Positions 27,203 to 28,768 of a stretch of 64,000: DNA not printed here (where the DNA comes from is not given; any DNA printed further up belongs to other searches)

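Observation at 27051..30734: Tight operon of two diverged PD-(D/E)XK nuclease-family paralogs, a triplicated mini-protein and a downstream WYL (BrxR/CapW-like) regulator: candidate undescribed defence module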

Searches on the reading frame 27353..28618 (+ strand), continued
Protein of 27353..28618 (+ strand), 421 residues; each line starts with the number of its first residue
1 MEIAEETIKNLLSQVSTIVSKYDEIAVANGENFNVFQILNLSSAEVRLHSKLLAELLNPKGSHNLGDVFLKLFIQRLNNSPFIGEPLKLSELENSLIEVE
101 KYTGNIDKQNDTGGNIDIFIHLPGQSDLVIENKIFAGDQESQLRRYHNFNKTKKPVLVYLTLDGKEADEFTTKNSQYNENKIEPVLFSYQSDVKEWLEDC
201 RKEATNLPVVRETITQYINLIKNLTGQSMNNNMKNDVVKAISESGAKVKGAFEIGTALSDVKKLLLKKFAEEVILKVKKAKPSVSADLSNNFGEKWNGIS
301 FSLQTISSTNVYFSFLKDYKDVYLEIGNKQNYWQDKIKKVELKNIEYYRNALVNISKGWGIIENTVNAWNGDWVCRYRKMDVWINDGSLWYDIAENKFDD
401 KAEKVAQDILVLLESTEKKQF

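Call 80: search_dna_similar(query=window:27353-28618:+, collection=plasmids, mode=protein, max_evalue=0.00001, max_rows=20)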
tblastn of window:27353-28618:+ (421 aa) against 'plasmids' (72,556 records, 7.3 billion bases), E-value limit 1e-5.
Records with a match: 20; places in all: 20; records where one place covers at least 80% of the query: 0.
Best place of each record, by identity: <60% 20.
By first word of the organism name: Acinetobacter 3; Arcobacter 3; Chryseobacterium 2; Vibrio 2; Segatella 1; Hymenobacter 1; Bacteroides 1; Photobacterium 1; Cetobacterium 1; Massilia 1; and 4 more.
By predicted mobility (MOB-suite, as given by PLSDB): non-mobilizable 15; mobilizable 5.
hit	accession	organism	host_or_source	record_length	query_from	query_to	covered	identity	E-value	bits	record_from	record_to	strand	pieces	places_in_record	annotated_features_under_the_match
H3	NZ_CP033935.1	Chryseobacterium balustinum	fish,pure isolate,blood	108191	11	274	63%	39.8%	2e-42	167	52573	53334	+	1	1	PD-(D/E)XK nuclease family protein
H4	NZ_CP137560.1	Segatella hominis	Homo sapiens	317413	4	296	70%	35.3%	2e-34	143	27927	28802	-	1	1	PD-(D/E)XK nuclease family protein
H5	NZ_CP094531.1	Chryseobacterium oryzae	Single cell,Andong Sikhe (Andong rice ...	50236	11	274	63%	38.7%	3e-41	163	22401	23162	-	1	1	PD-(D/E)XK nuclease family protein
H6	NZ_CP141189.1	Hymenobacter sp. GOD-10R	single cell,Crepidiastrum sonchifolium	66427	8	260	60%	39.8%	1e-45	176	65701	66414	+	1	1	none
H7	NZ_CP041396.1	Bacteroides ovatus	Homo sapiens,cell culture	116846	8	306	71%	29.6%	2e-13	80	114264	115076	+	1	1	PD-(D/E)XK nuclease family protein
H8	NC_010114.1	Vibrio sp. 09022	-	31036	5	279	65%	29.6%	5e-17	91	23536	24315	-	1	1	PD-(D/E)XK nuclease family protein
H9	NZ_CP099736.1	Photobacterium sp. TY1-4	single cells,sea water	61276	33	237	49%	39.3%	2e-30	131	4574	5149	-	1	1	PD-(D/E)XK nuclease family protein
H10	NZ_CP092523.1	Cetobacterium somerae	Danio rerio,tissue sample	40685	9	279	64%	29.3%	4e-17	91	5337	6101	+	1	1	PD-(D/E)XK nuclease family protein | KAP family NTPase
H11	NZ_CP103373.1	Massilia sp. H6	Whole genome of bacteria,soil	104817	29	289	62%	28.2%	1e-16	90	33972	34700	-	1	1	PD-(D/E)XK nuclease family protein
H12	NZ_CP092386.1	Vibrio gigantis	Bacterial culture,seawater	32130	33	230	47%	35.5%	8e-27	120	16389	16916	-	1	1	PD-(D/E)XK nuclease family protein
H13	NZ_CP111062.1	Chondrinema litorale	Seaweed,red alga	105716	33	276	58%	28.7%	8e-7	59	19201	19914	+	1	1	hypothetical protein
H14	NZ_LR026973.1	Acinetobacter baumannii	Homo sapiens,wound swab sample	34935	36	273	57%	28.7%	2e-10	71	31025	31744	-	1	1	PD-(D/E)XK nuclease family protein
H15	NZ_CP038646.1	Acinetobacter baumannii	Homosapiens,blood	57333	36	273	57%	28.7%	2e-10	71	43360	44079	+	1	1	PD-(D/E)XK nuclease family protein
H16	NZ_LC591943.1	Acinetobacter variabilis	Homo sapiens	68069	36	272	56%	28.4%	3e-10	70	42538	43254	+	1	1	PD-(D/E)XK nuclease family protein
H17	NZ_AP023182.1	Paraburkholderia sp. PGU19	Physopelta gutta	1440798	33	285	60%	24.5%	5e-6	57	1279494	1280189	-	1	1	record has no annotation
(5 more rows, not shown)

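Call 81: get_annotated_region(hit=H3, flank=7000)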
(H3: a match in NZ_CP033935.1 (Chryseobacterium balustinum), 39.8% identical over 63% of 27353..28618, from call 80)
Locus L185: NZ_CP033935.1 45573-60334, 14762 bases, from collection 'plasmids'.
description: Chryseobacterium balustinum strain KC_1863 plasmid unnamed, complete sequence
organism: Chryseobacterium balustinum (NCBI taxid 246)
taxonomy: Bacteria; Bacteroidota; Flavobacteriia; Flavobacteriales; Weeksellaceae; Chryseobacterium; Chryseobacterium balustinum
host: -; source: fish,pure isolate,blood; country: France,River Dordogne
typing (MOB-suite, as given by PLSDB): non-mobilizable
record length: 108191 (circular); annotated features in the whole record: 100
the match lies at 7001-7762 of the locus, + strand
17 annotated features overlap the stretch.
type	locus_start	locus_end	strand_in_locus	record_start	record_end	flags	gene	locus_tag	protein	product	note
CDS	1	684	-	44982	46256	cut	-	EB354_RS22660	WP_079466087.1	hypothetical protein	-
CDS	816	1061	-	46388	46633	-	-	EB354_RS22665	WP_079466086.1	hypothetical protein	-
CDS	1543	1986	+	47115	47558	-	-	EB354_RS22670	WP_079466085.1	JAB domain-containing protein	-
CDS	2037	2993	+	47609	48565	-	-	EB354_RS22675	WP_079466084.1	zincin-like metallopeptidase domain-containing protein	-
CDS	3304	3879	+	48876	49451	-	-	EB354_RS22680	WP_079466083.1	hypothetical protein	-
CDS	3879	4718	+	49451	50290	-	-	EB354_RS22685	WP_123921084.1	DUF5712 family protein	-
CDS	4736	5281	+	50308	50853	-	-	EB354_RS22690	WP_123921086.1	DUF5712 family protein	-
CDS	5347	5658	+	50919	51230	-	-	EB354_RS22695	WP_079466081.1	hypothetical protein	-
CDS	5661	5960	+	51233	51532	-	-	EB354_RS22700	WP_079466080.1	cyclic-phosphate processing receiver domain-containing protein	-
CDS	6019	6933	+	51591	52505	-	-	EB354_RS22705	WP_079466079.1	WYL domain-containing protein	-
CDS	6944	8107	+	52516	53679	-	-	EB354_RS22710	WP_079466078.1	PD-(D/E)XK nuclease family protein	-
CDS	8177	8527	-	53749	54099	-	-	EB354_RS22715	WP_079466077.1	DUF2493 domain-containing protein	-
CDS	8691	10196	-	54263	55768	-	-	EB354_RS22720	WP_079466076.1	hypothetical protein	-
CDS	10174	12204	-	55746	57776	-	-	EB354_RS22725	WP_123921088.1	AAA family ATPase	-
CDS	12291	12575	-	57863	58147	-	-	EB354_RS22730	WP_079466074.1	hypothetical protein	-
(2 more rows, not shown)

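Call 96: search_protein_families(library=phrogs, proteins=[window:27353-28618:+], max_evalue=0.01)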
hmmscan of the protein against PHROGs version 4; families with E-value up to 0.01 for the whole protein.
window:27353-28618:+ (421 aa): 1 family
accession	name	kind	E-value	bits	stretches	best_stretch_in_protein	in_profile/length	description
phrog_23029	-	unknown function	0.003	18.5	1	299-344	60-105/196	-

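Call 120: fold_search(model_id=the predicted structure, library=pdb)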
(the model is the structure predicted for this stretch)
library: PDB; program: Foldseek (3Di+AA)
matches with E <= 10: 105; with E <= 0.001: 0
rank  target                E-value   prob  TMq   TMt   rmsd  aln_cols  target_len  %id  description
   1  4dap                  9.5e-01  0.23  0.11  0.19   6.3        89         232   19  The structure of Escherichia coli SfsA (released 2013-08-14)
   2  4xei_F                1.2e+00  0.11  0.13  0.25  14.1       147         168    9  Orthorhombic isomorph of bovine Arp2/3 complex (released 2015-09-02)
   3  6rwo_B                1.5e+00  0.04  0.11  0.16  19.2       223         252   12  SIVrcm intasome (Q148H/G140S) in complex with bictegravir (released 2020-02-05)
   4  9iab_A                1.8e+00  0.04  0.11  0.17  18.0       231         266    9  Structure of the Argonaute-associated Cas4 family protein 1 (ACE1) from Chroococcidiopsis thermalis (CtACE1) (released 2025-04-23)
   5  2plg_A                2.0e+00  0.10  0.15  0.30   9.3       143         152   11  Crystal structure of T110839 protein from Synechococcus elongatus (released 2007-05-01)
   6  4f0p_A                2.1e+00  0.07  0.16  0.15  17.9       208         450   10  MspJI Restriction Endonuclease - P31 Form (released 2012-08-08)
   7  4hbr_A                2.2e+00  0.07  0.09  0.21  11.9        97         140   13  Crystal structure of a putative periplasmic proteins (BACEGG_01429) from Bacteroides eggerthii DSM 20697 at 2.40 A res (released 2013-02-27)
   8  4f0q_D                2.5e+00  0.08  0.15  0.14  10.8       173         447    9  MspJI Restriction Endonuclease - P21 Form (released 2012-08-08)
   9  4f5m_A                2.6e+00  0.05  0.11  0.12  15.3       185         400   12  Wild-Type E. coli Aspartate Aminotransferase: A Template For The Interconversion of Substrate Specificity and Activity (released 2013-02-13)
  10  6rwl_B                2.6e+00  0.02  0.10  0.14  19.4       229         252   14  SIVrcm intasome (released 2020-02-05)
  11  8sjd_C                2.6e+00  0.02  0.12  0.11  25.0       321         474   14  Cryo-EM structure of the Hermes transposase bound to two right-ends of its DNA transposon. (released 2023-08-02)
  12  1cii                  2.6e+00  0.02  0.11  0.09  41.0       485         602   10  COLICIN IA (released 1998-01-14)
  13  3dnx                  2.9e+00  0.09  0.12  0.31  12.4       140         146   10  SPO1766 protein of unknown function from Silicibacter pomeroyi. (released 2008-09-02)
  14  8wen_C                2.9e+00  0.06  0.09  0.11  14.0       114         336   13  Bacteroides fragilis toxin 2 (released 2024-09-25)
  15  4hbr_D                3.1e+00  0.06  0.09  0.21  12.0        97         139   13  Crystal structure of a putative periplasmic proteins (BACEGG_01429) from Bacteroides eggerthii DSM 20697 at 2.40 A res (released 2013-02-27)
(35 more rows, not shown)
